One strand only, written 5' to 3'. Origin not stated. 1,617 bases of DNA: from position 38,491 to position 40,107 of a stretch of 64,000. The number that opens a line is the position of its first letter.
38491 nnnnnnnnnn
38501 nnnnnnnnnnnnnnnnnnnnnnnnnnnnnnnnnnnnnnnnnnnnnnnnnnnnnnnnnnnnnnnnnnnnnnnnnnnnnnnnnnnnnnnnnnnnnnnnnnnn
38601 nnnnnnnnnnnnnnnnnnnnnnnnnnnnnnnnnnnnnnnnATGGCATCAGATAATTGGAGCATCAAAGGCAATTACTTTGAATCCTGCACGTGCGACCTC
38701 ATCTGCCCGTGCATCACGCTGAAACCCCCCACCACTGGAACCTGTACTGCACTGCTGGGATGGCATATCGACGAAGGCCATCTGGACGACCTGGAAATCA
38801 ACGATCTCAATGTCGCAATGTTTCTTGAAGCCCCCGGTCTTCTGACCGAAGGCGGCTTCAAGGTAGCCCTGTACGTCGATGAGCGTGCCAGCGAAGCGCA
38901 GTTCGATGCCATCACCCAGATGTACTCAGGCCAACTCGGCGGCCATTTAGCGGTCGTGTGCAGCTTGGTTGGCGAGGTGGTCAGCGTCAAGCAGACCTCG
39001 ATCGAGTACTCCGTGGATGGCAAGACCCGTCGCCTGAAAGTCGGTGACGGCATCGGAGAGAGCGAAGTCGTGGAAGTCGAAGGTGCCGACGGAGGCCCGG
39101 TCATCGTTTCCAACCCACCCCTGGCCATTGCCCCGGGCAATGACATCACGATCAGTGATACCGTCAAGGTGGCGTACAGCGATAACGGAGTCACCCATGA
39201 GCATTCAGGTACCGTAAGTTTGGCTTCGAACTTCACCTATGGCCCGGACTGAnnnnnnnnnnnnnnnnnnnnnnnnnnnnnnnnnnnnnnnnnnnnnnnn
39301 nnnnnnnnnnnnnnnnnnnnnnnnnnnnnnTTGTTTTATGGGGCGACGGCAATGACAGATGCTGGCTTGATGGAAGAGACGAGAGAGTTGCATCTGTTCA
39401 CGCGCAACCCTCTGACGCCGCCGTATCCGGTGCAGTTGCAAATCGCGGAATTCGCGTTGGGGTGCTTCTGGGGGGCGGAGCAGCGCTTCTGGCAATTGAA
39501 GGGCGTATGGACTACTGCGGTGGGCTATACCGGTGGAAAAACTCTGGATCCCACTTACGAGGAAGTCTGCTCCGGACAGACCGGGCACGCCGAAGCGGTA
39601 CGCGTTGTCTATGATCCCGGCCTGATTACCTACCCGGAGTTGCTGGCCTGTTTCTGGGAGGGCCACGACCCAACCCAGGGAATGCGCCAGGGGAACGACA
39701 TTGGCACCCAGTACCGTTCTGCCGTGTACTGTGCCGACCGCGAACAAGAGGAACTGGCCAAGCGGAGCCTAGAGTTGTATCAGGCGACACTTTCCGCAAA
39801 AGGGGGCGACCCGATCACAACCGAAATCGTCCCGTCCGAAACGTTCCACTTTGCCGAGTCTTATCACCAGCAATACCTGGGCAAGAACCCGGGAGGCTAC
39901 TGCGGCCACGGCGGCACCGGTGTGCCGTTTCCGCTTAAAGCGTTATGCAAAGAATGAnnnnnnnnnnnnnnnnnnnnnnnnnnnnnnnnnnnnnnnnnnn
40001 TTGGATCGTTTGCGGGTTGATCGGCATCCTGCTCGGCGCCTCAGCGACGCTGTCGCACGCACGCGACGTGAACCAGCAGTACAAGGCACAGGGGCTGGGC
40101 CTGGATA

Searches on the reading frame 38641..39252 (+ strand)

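Call 65: search_protein_families(library=pfam, max_evalue=0.00001, proteins=[window:38641-39252:+])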
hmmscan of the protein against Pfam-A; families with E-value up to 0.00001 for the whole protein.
window:38641-39252:+ (203 aa): 1 family
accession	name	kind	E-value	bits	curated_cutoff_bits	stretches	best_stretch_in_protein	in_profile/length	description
PF07040.16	DUF1326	-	5.9e-47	160.5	25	1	14-190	1-175/177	Protein of unknown function (DUF1326)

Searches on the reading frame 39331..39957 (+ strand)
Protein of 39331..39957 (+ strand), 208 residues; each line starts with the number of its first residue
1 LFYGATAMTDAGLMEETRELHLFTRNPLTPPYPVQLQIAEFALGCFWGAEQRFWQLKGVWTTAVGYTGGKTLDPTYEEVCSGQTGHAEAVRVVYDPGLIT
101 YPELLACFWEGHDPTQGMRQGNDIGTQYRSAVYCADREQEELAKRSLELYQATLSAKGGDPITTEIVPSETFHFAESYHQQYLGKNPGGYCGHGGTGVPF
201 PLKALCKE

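Call 65: search_protein_families(library=pfam, max_evalue=0.00001, proteins=[window:39331-39957:+])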
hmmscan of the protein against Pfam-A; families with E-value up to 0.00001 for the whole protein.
window:39331-39957:+ (208 aa): 1 family
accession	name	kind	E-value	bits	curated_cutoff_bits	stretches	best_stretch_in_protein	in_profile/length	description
PF01625.27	PMSR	-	1.3e-61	207.7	23.7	1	40-191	3-152/153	Peptide methionine sulfoxide reductase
